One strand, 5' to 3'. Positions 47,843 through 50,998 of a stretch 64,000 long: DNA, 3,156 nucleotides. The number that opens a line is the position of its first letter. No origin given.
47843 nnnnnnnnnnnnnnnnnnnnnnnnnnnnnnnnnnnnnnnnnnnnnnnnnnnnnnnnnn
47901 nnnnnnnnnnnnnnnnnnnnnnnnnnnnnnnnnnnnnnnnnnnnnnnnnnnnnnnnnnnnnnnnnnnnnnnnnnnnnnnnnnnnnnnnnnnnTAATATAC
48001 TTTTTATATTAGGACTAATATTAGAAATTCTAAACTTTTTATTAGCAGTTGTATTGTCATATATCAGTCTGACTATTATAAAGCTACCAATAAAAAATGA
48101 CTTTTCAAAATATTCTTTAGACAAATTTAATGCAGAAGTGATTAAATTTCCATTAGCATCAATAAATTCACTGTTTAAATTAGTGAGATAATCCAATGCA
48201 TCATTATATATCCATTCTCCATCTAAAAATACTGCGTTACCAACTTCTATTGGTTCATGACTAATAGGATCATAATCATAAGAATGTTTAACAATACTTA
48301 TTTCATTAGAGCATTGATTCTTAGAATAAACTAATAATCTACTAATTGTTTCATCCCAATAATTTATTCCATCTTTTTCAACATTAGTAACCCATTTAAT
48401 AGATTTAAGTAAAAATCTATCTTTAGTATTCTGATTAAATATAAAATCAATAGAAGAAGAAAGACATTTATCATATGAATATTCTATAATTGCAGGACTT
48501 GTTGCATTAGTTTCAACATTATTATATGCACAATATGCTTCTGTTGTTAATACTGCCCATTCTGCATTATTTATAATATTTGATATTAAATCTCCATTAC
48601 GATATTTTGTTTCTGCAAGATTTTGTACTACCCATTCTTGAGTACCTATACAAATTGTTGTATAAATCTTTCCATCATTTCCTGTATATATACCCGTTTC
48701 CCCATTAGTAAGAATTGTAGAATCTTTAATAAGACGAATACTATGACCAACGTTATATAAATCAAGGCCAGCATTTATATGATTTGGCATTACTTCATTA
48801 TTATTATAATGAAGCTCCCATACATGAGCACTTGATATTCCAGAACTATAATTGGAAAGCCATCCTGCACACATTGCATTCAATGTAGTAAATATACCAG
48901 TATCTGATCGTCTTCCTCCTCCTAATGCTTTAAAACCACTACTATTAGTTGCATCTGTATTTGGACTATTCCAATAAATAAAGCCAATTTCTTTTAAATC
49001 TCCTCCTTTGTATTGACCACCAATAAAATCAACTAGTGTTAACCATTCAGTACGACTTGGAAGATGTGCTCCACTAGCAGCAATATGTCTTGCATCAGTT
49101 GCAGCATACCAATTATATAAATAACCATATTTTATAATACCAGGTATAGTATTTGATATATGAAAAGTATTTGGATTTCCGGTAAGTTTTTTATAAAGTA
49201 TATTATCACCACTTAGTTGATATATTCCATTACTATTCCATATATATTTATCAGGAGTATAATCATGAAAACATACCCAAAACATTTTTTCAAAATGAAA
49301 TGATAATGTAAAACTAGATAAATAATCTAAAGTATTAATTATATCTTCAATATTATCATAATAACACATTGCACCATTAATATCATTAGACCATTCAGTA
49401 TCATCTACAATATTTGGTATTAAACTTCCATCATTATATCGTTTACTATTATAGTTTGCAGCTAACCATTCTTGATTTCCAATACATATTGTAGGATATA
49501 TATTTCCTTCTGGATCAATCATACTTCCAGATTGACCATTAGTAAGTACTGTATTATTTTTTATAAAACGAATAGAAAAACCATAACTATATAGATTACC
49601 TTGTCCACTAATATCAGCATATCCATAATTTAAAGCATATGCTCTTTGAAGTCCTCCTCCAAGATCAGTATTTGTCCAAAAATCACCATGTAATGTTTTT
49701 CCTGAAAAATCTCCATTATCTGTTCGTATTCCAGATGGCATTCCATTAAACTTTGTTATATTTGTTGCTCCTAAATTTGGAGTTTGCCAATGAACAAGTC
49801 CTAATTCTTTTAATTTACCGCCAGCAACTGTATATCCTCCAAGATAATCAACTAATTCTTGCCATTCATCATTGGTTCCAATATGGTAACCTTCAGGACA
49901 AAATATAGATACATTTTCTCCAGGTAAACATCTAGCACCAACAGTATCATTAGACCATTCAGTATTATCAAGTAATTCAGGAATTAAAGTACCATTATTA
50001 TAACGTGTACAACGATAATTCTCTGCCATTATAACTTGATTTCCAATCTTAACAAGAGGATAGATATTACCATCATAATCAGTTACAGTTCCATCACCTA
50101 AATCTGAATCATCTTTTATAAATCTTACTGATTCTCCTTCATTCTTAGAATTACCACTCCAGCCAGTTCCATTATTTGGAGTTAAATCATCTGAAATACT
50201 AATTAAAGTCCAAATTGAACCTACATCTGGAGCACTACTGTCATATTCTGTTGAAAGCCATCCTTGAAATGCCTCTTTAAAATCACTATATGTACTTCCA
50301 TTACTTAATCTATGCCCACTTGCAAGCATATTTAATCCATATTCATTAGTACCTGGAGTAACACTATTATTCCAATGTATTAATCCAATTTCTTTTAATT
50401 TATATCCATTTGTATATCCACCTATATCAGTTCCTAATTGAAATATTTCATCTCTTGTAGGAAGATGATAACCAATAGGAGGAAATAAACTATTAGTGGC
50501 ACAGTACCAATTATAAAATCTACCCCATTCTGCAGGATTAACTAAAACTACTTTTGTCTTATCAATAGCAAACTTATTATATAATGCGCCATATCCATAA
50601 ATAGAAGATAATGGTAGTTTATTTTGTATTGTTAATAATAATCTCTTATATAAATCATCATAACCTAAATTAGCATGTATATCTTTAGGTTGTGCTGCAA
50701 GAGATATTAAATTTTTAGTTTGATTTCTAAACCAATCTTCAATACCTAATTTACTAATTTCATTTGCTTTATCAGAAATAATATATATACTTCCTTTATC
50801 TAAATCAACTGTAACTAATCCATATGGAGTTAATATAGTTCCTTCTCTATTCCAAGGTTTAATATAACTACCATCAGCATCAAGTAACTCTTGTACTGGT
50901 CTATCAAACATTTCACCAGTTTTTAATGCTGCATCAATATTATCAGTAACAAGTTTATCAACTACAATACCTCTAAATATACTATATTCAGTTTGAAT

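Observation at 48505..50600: Repeated FISUMP-type (Bacteroidota/Fibrobacter surface lipoprotein) modules inside a 1,991-aa tail protein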

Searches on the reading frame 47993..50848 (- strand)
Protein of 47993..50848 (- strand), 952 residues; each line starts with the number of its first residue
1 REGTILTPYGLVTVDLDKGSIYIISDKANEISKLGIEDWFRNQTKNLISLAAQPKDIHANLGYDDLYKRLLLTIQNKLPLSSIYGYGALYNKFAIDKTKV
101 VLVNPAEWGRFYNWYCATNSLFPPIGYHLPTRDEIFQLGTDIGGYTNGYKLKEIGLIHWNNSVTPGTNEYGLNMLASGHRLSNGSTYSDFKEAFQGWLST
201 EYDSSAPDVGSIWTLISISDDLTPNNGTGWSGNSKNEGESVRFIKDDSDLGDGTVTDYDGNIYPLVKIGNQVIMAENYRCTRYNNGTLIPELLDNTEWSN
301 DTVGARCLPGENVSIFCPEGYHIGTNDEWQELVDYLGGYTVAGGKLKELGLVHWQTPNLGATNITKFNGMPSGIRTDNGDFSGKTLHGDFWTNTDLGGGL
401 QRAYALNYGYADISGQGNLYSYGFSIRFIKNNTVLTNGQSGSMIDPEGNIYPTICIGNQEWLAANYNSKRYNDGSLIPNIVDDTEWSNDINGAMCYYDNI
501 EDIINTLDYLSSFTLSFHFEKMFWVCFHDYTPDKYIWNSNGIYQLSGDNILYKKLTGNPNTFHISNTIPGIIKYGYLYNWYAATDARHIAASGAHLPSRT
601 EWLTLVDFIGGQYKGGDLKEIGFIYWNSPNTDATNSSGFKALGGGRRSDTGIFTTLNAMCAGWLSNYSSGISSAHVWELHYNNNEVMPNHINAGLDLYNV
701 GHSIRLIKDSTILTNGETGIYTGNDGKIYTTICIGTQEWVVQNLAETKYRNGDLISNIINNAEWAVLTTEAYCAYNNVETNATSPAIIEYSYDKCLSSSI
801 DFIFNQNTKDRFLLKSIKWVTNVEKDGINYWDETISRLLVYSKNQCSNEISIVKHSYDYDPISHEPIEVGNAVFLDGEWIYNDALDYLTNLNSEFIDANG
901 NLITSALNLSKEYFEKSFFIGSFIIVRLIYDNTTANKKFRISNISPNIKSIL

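Call 73: search_protein_representatives(protein=window:47993-50848:-)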
Query: 952 residues. Proteins with E-value up to 0.001 (for the whole library): 36623; up to 1e-10: 20359; up to 1e-30: 1922. The best 150 are listed.
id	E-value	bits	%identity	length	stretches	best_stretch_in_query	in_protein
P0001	0.0e+00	2219.2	100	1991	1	1-952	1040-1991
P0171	6.9e-182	623.5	42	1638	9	574-778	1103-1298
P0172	3.4e-181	621.2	39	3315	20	316-433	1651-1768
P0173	1.7e-150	519.6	42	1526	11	236-504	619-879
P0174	1.2e-133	463.8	41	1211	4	568-782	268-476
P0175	3.0e-133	462.5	44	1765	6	165-498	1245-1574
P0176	2.0e-129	449.9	43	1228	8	316-500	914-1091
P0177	8.1e-122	424.7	42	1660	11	563-713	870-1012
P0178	1.2e-119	417.5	49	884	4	231-496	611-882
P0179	4.9e-118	412.2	37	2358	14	574-706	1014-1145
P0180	9.8e-117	407.9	46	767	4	471-778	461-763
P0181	1.6e-116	407.2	42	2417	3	572-833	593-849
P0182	2.8e-116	406.3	44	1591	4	225-503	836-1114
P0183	1.9e-114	400.2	37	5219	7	531-789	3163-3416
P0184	7.8e-113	394.9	41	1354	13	572-781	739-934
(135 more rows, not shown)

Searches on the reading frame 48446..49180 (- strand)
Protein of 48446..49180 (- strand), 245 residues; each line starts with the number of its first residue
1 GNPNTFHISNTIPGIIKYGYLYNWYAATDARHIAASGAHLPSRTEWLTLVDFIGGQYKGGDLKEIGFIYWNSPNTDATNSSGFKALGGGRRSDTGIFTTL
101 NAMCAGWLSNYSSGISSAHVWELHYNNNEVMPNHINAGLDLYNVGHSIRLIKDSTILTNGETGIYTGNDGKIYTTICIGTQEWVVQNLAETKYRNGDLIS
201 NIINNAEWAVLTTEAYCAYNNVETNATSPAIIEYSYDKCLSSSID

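Call 56: predict_structure(alignment_id=A4)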
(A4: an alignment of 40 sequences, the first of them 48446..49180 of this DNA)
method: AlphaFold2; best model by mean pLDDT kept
length: 245 residues; sequences in the alignment: 40
mean_pLDDT: 89.0   pTM: 0.85
mean pLDDT of the five models: 89.0, 88.8, 88.2, 84.5, 84.4
residues with pLDDT >= 90: 187; 70-90: 22; 50-70: 24; < 50: 12
segments of 3 or more residues with pLDDT < 50: 1-3, 239-245
pLDDT, mean of each block of 10 residues (from residue 1): 49 82 98 98 97 92 93 90 96 97 96 90 78 77 98 98 97 97 98 98 98 97 89 54 45
secondary structure, 60 per line:
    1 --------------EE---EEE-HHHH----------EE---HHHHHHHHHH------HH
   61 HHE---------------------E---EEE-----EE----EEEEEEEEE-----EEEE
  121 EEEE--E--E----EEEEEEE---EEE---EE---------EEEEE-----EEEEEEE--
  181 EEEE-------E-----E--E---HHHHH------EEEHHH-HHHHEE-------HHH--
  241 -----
elements in order: E20-22 H24-27 H43-52 H59-62 E89-91 E103-111 E117-124 E135-141 E145-147 E162-166 E172-178 E181-184 H205-209 E216-218 H223-226

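Call 59: fold_search(model_id=the predicted structure, library=pdb)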
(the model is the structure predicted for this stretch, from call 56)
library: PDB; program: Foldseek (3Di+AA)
matches with E <= 10: 133; with E <= 0.001: 0
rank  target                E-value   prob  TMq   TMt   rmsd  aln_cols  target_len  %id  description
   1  3g7x_B                2.0e-01  0.07  0.13  0.16  12.0       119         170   12  Female-specific histamine-binding protein 2, D24R mutant (released 2010-02-16)
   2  1qft_B                2.5e-01  0.08  0.13  0.17  10.5       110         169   11  HISTAMINE BINDING PROTEIN FROM FEMALE BROWN EAR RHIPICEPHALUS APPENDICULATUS (released 2000-04-19)
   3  3g7x_A                3.9e-01  0.06  0.13  0.16  10.8       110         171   13  Female-specific histamine-binding protein 2, D24R mutant (released 2010-02-16)
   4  3tt0_B                7.7e-01  0.05  0.11  0.10  12.2       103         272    8  Co-structure of Fibroblast Growth Factor Receptor 1 kinase domain with 3-(2,6-dichloro-3,5-dimethoxy-phenyl)-1-{6-[4-( (released 2012-06-13)
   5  1qft_A                9.3e-01  0.04  0.13  0.16  10.7       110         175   13  HISTAMINE BINDING PROTEIN FROM FEMALE BROWN EAR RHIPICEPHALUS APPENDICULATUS (released 2000-04-19)
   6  7wn4_E                1.0e+00  0.04  0.15  0.07  10.0       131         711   11  Cryo-EM structure of VWF D'D3 dimer (wild type) complexed with D1D2 at 3.4 angstron resolution (1 unit) (released 2022-05-18)
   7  3tt0_A                1.0e+00  0.03  0.11  0.09  12.5       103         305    9  Co-structure of Fibroblast Growth Factor Receptor 1 kinase domain with 3-(2,6-dichloro-3,5-dimethoxy-phenyl)-1-{6-[4-( (released 2012-06-13)
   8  3gaq_A                1.1e+00  0.04  0.12  0.16  10.8       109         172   13  Female-specific Histamine-Binding Protein, D24R Mutant (released 2010-02-23)
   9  9gvj_B                1.3e+00  0.02  0.14  0.07  12.4       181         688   12  MUC5AC mucin amino acids 28 to 1483 (released 2024-12-04)
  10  9gvq_B                1.3e+00  0.02  0.14  0.05  12.4       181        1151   12  MUC5AC mucin amino acids 28 to 1483 (released 2024-12-04)
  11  9oti_G                1.4e+00  0.02  0.11  0.10  12.7       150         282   11  GATOR2 complex bound to arginine sensor CASTOR1 (released 2025-10-01)
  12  8d3d_A                1.5e+00  0.02  0.13  0.04  11.8       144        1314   12  VWF tubule derived from dimeric D1-A1 (released 2022-07-06)
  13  9lvj_H                1.6e+00  0.02  0.09  0.08  13.0        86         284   13  Cryo-EM structure of Sestrin2 bound human GATOR2 complex (released 2025-08-13)
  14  7wvb_C                1.6e+00  0.02  0.12  0.11  14.6       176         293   12  Human Fructose-1,6-bisphosphatase 1 mutant R50A in APO R-state (released 2023-02-15)
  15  7ozd_BBB              2.3e+00  0.02  0.11  0.10  12.6       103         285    8  FGFR1 kinase domain (residues 458-765) with mutations C488A, C584S in complex with 34. (released 2021-12-01)
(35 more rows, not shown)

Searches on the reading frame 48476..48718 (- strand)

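Call 10: search_protein_families(library=pfam, proteins=[window:48476-48718:-], max_evalue=1)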
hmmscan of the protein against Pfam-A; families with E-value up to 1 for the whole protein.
seq(81 aa): 2 families
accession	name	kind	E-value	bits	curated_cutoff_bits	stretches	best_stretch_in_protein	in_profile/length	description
PF09603.15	Fib_succ_major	-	4.8e-05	24.1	33.9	1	24-72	3-47/187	Fibrobacter succinogenes major domain (Fib_succ_major)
PF04622.18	ERG2_Sigma1R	-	0.057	13.2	21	1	2-45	103-144/210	ERG2 and Sigma1 receptor like protein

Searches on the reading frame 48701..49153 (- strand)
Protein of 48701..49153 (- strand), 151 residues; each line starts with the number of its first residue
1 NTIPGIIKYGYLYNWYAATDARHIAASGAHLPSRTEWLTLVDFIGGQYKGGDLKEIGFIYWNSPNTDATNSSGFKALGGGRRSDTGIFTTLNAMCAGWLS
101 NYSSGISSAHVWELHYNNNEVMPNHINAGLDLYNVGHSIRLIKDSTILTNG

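Call 10: search_protein_families(library=pfam, proteins=[window:48701-49153:-], max_evalue=1)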
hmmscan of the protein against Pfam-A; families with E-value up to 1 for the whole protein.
seq(151 aa): 1 family
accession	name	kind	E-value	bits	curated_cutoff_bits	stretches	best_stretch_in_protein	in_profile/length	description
PF09603.15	Fib_succ_major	-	5.8e-15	56.5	33.9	1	8-143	49-187/187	Fibrobacter succinogenes major domain (Fib_succ_major)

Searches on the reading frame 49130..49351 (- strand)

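Call 10: search_protein_families(library=pfam, proteins=[window:49130-49351:-], max_evalue=1)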
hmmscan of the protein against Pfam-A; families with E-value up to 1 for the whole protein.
seq(74 aa): 1 family
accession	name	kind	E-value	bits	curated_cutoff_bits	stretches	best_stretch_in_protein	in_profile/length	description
PF04051.21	TRAPP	-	0.11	12.6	27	1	21-74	61-121/154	Transport protein particle (TRAPP) component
